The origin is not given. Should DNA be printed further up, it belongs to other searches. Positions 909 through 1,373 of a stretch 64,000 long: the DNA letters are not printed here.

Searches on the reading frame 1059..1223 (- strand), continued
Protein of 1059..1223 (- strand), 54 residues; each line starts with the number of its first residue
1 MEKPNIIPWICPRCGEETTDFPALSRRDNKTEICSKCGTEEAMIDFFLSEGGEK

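Call 14: search_solved_structures(query=L002:899-1993:+, max_evalue=0.01, show_alignments=2)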
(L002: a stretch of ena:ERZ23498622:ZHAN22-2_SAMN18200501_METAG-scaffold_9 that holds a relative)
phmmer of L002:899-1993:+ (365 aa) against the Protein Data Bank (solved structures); distinct sequences matched with E-value up to 0.01: 10.
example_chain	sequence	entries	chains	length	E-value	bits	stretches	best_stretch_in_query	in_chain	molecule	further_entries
9qhd_A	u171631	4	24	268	3e-12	49.3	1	130-306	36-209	Nitric oxide reductase NorQ protein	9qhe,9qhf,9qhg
9qh4_A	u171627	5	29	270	5.6e-12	48.5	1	130-311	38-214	Protein NorQ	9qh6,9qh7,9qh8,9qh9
5c3c_A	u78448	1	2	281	4.8e-11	45.4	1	101-310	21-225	CbbQ/NirQ/NorQ domain protein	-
6or5_A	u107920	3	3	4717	5.4e-07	32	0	130-286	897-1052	Midasin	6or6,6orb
6l1q_C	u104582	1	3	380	1.1e-06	31.1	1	129-283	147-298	CbbQ protein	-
6hyp_A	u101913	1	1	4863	0.00011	24.4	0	170-284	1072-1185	Midasin,Midasin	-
5jcs_s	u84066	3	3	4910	0.00011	24.4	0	170-284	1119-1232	Midasin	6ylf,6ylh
6i27_A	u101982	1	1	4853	0.00012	24.4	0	170-284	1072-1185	Midasin,Midasin,Midasin,Midasin,Midasin,Midasin,Midasin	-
6i26_A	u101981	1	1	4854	0.00012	24.4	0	170-284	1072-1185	Midasin,Midasin,Midasin,Midasin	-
9ujv_A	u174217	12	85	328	0.0057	18.8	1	128-303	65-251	Cobaltochelatase subunit CobS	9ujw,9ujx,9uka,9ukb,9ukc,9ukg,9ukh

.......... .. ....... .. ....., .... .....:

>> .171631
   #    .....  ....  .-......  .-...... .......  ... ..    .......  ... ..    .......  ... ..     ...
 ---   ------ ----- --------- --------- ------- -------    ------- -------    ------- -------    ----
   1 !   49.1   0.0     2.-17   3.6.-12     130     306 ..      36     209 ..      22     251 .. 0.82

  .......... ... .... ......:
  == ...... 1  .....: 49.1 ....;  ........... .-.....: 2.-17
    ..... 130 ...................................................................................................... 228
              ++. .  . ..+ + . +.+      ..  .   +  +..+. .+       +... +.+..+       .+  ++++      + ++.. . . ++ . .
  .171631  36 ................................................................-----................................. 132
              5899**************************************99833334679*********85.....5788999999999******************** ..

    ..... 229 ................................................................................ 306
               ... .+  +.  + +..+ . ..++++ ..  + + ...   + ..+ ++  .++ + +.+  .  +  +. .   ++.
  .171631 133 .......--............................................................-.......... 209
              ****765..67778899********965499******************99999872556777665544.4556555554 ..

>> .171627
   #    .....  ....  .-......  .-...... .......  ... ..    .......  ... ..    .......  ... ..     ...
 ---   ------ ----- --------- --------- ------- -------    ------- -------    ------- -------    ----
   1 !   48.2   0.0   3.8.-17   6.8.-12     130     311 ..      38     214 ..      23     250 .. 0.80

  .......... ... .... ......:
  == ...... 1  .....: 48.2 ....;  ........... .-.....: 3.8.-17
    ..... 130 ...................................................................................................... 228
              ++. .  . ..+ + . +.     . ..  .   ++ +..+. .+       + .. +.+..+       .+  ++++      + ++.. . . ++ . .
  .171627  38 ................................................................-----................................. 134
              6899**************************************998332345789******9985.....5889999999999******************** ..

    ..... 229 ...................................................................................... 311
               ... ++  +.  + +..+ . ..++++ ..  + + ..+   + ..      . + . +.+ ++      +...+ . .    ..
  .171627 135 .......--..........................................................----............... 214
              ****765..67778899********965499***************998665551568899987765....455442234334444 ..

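Call 15: find_homologous_proteins(query=L002:899-1993:+, max_evalue=0.00001)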
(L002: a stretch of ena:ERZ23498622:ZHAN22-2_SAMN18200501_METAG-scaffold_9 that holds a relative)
Query L002:899-1993:+ (365 aa): 7 proteins with E <= 0.00001 among 2920 candidates.
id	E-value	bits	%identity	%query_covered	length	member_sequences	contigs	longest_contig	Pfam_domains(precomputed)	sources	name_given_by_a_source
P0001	1.9e-235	798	100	100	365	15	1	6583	PF00004.36,PF07728.21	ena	-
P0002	4.4e-210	715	92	97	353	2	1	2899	PF00004.36,PF07728.21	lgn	-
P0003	1.4e-205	700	89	97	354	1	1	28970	PF00004.36,PF07728.21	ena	-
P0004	1.7e-201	686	87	97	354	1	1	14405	PF00004.36,PF07728.21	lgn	-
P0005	4.6e-139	481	63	95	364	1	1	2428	PF00004.36,PF07728.21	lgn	-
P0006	8.2e-139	480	63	95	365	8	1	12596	PF00004.36,PF07728.21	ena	-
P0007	1.8e-138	479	63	95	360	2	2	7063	PF00004.36,PF07728.21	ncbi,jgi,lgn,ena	-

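Call 16: find_encoding_contigs(protein=P0003, flank=8000, max_places=3)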
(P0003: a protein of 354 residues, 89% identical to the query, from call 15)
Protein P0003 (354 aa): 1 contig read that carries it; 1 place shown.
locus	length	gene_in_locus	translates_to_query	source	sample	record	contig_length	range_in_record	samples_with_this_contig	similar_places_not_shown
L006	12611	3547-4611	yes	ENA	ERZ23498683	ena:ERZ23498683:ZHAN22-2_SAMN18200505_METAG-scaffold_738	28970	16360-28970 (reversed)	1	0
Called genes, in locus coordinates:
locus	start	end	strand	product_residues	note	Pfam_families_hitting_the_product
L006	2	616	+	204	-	?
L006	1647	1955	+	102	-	-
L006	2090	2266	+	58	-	-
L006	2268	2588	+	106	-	-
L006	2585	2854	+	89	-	-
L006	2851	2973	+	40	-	-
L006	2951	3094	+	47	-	-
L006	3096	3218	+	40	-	-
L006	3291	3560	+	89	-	-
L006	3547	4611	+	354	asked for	PF00004:AAA (weak), PF07728:AAA_5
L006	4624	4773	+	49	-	-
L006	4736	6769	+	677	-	PF00092:VWA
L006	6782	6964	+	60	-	-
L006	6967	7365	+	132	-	-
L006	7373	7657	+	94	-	-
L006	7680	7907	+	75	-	-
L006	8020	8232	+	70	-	-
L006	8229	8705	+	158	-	-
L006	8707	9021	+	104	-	-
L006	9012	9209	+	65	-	-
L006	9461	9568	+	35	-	-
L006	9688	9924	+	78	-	-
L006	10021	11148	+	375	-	PF12323:HTH_OrfB_IS605, PF01385:OrfB_IS605, PF07282:Cas12f1-like_TNB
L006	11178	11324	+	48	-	-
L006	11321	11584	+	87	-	-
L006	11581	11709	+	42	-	-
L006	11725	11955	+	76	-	-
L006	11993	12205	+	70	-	-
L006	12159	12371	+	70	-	-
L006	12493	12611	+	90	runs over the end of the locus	-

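Call 17: find_encoding_contigs(protein=P0006, flank=8000, max_places=3)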
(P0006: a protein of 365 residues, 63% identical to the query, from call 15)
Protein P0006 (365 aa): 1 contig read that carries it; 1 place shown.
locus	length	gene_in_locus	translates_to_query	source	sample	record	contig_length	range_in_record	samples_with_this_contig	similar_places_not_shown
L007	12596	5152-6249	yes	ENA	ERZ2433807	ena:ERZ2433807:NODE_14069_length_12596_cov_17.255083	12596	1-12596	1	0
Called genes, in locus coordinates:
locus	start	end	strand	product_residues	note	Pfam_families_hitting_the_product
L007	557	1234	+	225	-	-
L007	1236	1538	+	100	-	PF12802:MarR_2 (weak)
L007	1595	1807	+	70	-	-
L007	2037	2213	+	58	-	-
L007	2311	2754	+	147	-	-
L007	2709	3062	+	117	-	-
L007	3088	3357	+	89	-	-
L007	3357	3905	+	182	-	-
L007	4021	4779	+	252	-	PF06067:DUF932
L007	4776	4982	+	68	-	-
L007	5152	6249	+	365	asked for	PF00004:AAA, PF07728:AAA_5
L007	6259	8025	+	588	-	-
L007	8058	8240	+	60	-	-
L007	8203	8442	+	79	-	-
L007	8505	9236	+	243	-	-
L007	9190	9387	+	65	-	-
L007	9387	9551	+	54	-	-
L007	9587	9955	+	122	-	-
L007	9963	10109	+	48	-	-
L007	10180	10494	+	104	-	-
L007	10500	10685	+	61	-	-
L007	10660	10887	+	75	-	-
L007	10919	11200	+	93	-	-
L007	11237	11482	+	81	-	-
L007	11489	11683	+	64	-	-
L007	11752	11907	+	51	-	-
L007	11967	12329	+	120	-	-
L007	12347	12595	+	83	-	?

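Call 18: find_encoding_contigs(protein=P0007, flank=8000, max_places=3)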
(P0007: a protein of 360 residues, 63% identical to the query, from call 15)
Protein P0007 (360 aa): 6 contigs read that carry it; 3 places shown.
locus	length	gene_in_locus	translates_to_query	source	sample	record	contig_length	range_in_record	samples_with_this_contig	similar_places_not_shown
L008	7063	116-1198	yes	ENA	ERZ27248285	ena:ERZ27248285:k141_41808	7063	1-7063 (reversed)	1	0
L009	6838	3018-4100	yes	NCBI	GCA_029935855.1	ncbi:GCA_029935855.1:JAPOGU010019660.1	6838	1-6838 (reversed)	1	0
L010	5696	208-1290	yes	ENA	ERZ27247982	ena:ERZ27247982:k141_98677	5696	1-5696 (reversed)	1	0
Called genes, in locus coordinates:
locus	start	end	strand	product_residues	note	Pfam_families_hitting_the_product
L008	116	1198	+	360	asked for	PF07728:AAA_5, PF00004:AAA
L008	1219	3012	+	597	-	PF11775:CobT_C (faint), PF05762:VWA_CoxE (weak), PF00092:VWA (weak)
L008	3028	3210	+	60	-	-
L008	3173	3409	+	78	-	-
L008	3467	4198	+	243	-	-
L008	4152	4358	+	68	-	-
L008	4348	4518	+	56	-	-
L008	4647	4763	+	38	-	-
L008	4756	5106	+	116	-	-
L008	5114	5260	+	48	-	-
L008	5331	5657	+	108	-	-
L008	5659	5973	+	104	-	-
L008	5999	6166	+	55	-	-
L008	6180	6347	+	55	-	-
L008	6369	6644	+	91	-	-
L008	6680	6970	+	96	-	-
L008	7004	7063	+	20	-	?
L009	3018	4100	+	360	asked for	PF07728:AAA_5, PF00004:AAA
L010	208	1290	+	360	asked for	PF07728:AAA_5, PF00004:AAA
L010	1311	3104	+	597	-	PF11775:CobT_C (faint), PF05762:VWA_CoxE (weak), PF00092:VWA (weak)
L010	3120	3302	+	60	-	-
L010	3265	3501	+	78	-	-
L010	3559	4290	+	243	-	-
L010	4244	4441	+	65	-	-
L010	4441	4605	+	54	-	-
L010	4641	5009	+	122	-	-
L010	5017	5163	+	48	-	-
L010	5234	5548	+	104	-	-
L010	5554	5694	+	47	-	?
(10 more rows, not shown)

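Call 19: find_encoding_contigs(protein=P0004, flank=8000, max_places=3)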
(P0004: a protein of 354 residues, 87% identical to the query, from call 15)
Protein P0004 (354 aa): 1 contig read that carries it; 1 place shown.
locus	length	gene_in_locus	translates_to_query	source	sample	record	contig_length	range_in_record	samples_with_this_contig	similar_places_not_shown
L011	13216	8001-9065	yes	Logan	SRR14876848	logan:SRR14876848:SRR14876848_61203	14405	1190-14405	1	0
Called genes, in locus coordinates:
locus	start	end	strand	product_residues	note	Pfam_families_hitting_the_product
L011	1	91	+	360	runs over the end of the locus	PF00078:RVT_1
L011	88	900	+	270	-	-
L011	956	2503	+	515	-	-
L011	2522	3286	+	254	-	-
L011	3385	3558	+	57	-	-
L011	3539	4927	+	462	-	-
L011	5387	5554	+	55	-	-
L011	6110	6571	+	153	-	-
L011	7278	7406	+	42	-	-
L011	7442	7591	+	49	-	-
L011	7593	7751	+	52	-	-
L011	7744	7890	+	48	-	-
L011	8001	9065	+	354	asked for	PF00004:AAA (weak), PF07728:AAA_5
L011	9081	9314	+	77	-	-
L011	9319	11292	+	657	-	PF00092:VWA (faint)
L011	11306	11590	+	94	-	-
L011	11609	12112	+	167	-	-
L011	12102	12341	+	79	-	-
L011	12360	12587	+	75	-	-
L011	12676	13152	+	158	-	-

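Call 34: predict_structure(alignment_id=A1)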
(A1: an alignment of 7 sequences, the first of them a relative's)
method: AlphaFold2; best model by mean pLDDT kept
length: 365 residues; sequences in the alignment: 7
mean_pLDDT: 45.3   pTM: 0.31
mean pLDDT of the five models: 45.3, 44.6, 44.6, 42.7, 42.7
residues with pLDDT >= 90: 0; 70-90: 41; 50-70: 98; < 50: 226
segments of 3 or more residues with pLDDT < 50: 1-15, 79-272, 325-329, 347-351, 363-365
pLDDT, mean of each block of 10 residues (from residue 1): 35 52 80 80 78 62 60 66 29 23 29 41 37 30 33 27 23 29 32 35 33 40 33 25 27 32 36 57 60 70 65 54 51 55 50 57 50
secondary structure, 60 per line:
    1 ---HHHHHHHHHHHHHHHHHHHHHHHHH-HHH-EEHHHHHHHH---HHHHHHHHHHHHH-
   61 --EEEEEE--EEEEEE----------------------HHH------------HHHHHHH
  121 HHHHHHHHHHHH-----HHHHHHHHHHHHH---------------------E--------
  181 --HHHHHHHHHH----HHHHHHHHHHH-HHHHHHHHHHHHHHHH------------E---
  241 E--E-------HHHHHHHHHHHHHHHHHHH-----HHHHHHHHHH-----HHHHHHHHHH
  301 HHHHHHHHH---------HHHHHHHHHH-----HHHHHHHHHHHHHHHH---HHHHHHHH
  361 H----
elements in order: H4-28 H36-43 H47-59 E63-68 E71-76 H114-132 H138-150 H183-192 H197-207 H209-224 H252-270 H276-285 H291-309 H319-328 H334-349 H353-361

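Call 35: search_protein_representatives(alignment_id=A1)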
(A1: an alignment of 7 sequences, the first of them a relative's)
Query: 7 sequences, 354 profile positions. Proteins with E-value up to 0.001 (for the whole library): 1680; up to 1e-10: 346; up to 1e-30: 8. The best 150 are listed.
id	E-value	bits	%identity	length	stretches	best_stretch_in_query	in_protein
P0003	2.1e-213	724.0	-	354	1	1-354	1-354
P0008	4.6e-75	269.0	-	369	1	17-337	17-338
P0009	2.5e-71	256.7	-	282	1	80-351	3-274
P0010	8.1e-70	251.7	-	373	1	64-351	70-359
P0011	6.6e-63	229.0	-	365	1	72-350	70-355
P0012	3.0e-60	220.3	-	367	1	73-351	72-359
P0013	9.0e-53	195.7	-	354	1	81-353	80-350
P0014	8.4e-40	153.0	-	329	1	94-352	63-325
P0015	2.0e-29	118.9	-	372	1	98-315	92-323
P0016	3.5e-28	114.8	-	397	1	10-324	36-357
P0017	1.6e-27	112.7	-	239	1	77-207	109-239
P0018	3.9e-27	111.4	-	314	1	118-329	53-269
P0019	2.1e-26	108.9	-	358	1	74-306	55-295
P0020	3.5e-25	105.0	-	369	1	69-276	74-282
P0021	5.5e-25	104.3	-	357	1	85-318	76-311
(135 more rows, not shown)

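Call 38: find_encoding_contigs(protein=P0008, flank=6000, max_places=2)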
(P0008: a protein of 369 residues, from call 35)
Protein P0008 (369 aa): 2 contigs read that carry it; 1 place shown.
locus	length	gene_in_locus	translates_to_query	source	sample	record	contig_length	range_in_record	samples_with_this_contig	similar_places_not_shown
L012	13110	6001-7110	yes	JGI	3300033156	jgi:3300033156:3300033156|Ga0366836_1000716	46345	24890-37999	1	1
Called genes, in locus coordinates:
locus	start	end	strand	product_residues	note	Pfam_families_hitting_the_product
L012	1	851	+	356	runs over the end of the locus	PF04104:DNA_primase_lrg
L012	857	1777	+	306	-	-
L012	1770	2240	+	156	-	-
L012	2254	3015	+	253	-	-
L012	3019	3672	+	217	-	PF02732:ERCC4, PF12826:HHH_2, PF14520:HHH_5, PF00633:HHH (weak)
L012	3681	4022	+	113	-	-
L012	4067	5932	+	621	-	PF11775:CobT_C (faint), PF00092:VWA, PF13519:VWA_2 (faint)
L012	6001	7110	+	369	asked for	PF07728:AAA_5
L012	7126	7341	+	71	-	-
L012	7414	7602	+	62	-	-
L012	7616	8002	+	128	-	-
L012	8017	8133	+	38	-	-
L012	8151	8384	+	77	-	-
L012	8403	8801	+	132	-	-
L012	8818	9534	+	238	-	PF01555:N6_N4_Mtase (faint)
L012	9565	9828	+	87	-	-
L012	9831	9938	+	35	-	-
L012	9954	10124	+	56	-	-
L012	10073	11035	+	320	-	PF13439:Glyco_transf_4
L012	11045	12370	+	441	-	PF02310:B12-binding, PF04055:Radical_SAM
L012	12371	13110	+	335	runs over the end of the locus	PF00534:Glycos_transf_1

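Call 43: find_related_loci(query=A1, collection=genome_contigs, flank=6000)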
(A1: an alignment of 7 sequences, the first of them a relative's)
Query A1 (365 aa) in genome_contigs; peptide patterns used: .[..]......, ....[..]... (x = any residue, [..] = any of these).
140 stretches matched a pattern, but none encodes a relative of the query by tblastn (E <= 1e-3).

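Call 44: find_related_loci(query=A1, collection=viral_contigs, flank=8000)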
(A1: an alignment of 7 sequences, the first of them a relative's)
Query A1 (365 aa) in viral_contigs; peptide patterns used: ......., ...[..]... (x = any residue, [..] = any of these).
105 stretches matched a pattern, but none encodes a relative of the query by tblastn (E <= 1e-3).

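Call 46: find_related_loci(query=A2, collection=viral_contigs, flank=8000)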
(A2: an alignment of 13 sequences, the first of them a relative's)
Query A2 (365 aa) in viral_contigs; peptide patterns used: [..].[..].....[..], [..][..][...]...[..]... (x = any residue, [..] = any of these).
58 stretches matched a pattern, but none encodes a relative of the query by tblastn (E <= 1e-3).

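Call 47: find_related_loci(query=A2, collection=genome_contigs, flank=8000)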
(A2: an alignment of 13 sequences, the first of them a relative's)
Query A2 (365 aa) in genome_contigs; peptide patterns used: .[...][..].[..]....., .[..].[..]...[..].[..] (x = any residue, [..] = any of these).
68 stretches matched a pattern; 1 encode a relative of the query (tblastn E <= 1e-3); 1 distinct loci.
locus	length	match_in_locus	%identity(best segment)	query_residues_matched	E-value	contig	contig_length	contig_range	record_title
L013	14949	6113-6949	39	93-365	7e-61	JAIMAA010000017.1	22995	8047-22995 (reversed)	MAG: Candidatus Bathyarchaeota archaeon isolate HOT.CON.75 Contig18, whole genome shotgun sequence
